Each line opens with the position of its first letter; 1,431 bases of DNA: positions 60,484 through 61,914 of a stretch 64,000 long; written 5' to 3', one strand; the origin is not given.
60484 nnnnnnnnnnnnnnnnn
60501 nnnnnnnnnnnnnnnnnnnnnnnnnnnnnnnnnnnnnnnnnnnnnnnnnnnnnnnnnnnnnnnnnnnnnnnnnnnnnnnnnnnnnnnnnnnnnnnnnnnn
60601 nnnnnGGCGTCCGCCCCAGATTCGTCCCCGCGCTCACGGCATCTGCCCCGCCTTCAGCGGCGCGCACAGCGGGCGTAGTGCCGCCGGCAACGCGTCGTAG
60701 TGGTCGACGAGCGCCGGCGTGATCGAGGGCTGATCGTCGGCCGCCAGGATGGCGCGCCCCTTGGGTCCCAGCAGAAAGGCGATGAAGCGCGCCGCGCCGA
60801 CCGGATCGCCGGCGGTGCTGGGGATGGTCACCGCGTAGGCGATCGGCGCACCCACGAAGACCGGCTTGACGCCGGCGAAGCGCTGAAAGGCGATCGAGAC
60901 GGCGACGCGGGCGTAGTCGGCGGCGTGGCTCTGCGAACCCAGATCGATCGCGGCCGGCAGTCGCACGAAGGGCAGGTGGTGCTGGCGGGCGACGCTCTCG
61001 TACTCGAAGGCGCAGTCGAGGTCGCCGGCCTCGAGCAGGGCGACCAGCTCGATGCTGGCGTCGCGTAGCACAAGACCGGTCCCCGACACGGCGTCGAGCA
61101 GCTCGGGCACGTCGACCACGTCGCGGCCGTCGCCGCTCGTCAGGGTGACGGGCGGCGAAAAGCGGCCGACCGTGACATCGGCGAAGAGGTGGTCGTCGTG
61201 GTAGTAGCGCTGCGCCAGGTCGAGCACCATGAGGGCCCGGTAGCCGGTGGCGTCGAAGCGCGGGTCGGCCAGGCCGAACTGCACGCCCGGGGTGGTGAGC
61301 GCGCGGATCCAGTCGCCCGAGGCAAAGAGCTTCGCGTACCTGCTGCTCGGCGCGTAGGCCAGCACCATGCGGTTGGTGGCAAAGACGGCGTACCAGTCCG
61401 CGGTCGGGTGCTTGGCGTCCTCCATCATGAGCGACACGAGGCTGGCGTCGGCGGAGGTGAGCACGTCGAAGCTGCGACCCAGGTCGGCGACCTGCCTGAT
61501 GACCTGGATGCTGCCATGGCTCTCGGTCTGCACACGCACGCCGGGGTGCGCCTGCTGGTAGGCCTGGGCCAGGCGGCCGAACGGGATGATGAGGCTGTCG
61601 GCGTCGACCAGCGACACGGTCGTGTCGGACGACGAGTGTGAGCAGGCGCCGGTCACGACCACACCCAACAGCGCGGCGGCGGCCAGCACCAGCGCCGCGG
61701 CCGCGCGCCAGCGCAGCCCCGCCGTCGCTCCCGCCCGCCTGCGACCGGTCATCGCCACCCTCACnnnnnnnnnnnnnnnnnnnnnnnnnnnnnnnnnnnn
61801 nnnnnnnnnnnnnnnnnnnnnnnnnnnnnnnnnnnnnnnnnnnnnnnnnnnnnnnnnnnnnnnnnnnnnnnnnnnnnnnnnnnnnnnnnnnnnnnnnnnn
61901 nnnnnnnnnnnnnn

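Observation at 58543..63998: Molybdate/tungstate ABC importer translationally coupled to two paralogous lipoproteins with diverged sulfite-oxidase-fold (YedY-like) domains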

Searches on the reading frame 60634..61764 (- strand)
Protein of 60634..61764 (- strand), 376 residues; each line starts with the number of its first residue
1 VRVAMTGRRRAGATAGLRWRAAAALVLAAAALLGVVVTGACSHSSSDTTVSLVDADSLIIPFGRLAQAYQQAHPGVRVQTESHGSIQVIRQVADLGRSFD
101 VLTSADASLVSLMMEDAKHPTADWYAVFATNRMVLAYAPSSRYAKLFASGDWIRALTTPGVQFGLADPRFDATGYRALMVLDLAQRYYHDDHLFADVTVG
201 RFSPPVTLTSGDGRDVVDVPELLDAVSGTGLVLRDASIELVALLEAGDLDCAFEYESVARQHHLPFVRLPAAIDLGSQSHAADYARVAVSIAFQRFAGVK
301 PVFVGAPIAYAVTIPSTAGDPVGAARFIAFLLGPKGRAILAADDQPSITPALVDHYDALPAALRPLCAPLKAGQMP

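Call 3: search_protein_families(library=pfam, proteins=[window:60634-61764:-], max_evalue=1)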
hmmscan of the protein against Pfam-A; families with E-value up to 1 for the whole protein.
window:60634-61764:- (376 aa): 4 families
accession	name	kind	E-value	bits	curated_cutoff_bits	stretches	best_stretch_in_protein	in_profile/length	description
PF13531.11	SBP_bac_11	-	1.6e-33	116.9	25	1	55-342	6-223/227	Bacterial extracellular solute-binding protein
PF01547.30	SBP_bac_1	-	9.3e-08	32.8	26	1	62-337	10-306/307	Bacterial extracellular solute-binding protein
PF03466.25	LysR_substrate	-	0.037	13.8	28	1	64-94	23-53/209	LysR substrate binding domain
PF13343.11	SBP_bac_6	-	0.2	11.6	24.6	0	317-354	188-226/245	Bacterial extracellular solute-binding protein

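Call 4: search_protein_families(library=ncbifam, proteins=[window:60634-61764:-], max_evalue=1)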
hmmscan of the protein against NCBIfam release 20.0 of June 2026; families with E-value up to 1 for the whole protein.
window:60634-61764:- (376 aa): 7 families
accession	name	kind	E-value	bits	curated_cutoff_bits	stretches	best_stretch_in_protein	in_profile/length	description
NF003196.0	PRK04168.1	equivalog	8e-80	268.2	355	1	25-366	8-333/338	tungstate ABC transporter substrate-binding protein WtpA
TIGR03730.1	tungstate_WtpA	equivalog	2.8e-76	256.2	242.75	1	49-331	2-275/275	tungstate ABC transporter substrate-binding protein WtpA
NF002918.0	PRK03537.1-4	equivalog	5.6e-07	29.1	288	1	46-182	4-131/246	molybdate ABC transporter substrate-binding protein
TIGR01256.1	modA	equivalog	6.3e-07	29.5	62.5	1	55-139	1-82/217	molybdate ABC transporter substrate-binding protein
TIGR02857.1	CydD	equivalog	0.051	12.5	435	1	13-155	6-147/529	thiol reductant ABC exporter subunit CydD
NF038083.1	CU044_5270_fam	subfamily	0.073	12.9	100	1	5-44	16-58/284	CU044_5270 family protein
TIGR02136.1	ptsS_2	subfamily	0.092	11.9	206.6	1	22-93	11-84/295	phosphate ABC transporter substrate-binding protein PstS family protein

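Call 33: search_solved_structures(query=window:60634-61741:-, max_evalue=0.001, show_alignments=2)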
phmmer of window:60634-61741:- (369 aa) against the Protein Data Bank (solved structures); distinct sequences matched with E-value up to 0.001: 0.

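Call 34: search_solved_structures(query=window:60634-61741:-, max_evalue=10, show_alignments=3)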
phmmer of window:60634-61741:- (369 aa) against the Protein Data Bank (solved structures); distinct sequences matched with E-value up to 10: 0.

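Call 35: search_solved_structures(query=window:60634-61752:-, max_evalue=0.001, show_alignments=2)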
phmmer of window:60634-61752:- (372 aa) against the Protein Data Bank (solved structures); distinct sequences matched with E-value up to 0.001: 7.
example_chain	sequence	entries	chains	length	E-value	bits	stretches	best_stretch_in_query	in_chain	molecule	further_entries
3k6u_A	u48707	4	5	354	1.2e-63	218.7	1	45-362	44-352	Solute-binding protein MA_0280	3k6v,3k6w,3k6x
3cfx_A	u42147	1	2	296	5.9e-59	203.3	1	47-344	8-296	UPF0100 protein MA_0280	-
2onk_E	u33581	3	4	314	8.2e-53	183.1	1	48-350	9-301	Molybdate/tungstate binding protein | UPF0100 protein AF_0094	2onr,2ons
3cfz_A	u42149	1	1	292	4.2e-52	180.8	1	47-342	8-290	UPF0100 protein MJ1186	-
3cij_A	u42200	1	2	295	9.7e-52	179.6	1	48-337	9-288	UPF0100 protein AF_0094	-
3cg3_A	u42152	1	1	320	1.6e-41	146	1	43-348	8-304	UPF0100 protein PH0151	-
3cg1_A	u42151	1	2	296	1e-38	136.8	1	44-340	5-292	UPF0100 protein PF0080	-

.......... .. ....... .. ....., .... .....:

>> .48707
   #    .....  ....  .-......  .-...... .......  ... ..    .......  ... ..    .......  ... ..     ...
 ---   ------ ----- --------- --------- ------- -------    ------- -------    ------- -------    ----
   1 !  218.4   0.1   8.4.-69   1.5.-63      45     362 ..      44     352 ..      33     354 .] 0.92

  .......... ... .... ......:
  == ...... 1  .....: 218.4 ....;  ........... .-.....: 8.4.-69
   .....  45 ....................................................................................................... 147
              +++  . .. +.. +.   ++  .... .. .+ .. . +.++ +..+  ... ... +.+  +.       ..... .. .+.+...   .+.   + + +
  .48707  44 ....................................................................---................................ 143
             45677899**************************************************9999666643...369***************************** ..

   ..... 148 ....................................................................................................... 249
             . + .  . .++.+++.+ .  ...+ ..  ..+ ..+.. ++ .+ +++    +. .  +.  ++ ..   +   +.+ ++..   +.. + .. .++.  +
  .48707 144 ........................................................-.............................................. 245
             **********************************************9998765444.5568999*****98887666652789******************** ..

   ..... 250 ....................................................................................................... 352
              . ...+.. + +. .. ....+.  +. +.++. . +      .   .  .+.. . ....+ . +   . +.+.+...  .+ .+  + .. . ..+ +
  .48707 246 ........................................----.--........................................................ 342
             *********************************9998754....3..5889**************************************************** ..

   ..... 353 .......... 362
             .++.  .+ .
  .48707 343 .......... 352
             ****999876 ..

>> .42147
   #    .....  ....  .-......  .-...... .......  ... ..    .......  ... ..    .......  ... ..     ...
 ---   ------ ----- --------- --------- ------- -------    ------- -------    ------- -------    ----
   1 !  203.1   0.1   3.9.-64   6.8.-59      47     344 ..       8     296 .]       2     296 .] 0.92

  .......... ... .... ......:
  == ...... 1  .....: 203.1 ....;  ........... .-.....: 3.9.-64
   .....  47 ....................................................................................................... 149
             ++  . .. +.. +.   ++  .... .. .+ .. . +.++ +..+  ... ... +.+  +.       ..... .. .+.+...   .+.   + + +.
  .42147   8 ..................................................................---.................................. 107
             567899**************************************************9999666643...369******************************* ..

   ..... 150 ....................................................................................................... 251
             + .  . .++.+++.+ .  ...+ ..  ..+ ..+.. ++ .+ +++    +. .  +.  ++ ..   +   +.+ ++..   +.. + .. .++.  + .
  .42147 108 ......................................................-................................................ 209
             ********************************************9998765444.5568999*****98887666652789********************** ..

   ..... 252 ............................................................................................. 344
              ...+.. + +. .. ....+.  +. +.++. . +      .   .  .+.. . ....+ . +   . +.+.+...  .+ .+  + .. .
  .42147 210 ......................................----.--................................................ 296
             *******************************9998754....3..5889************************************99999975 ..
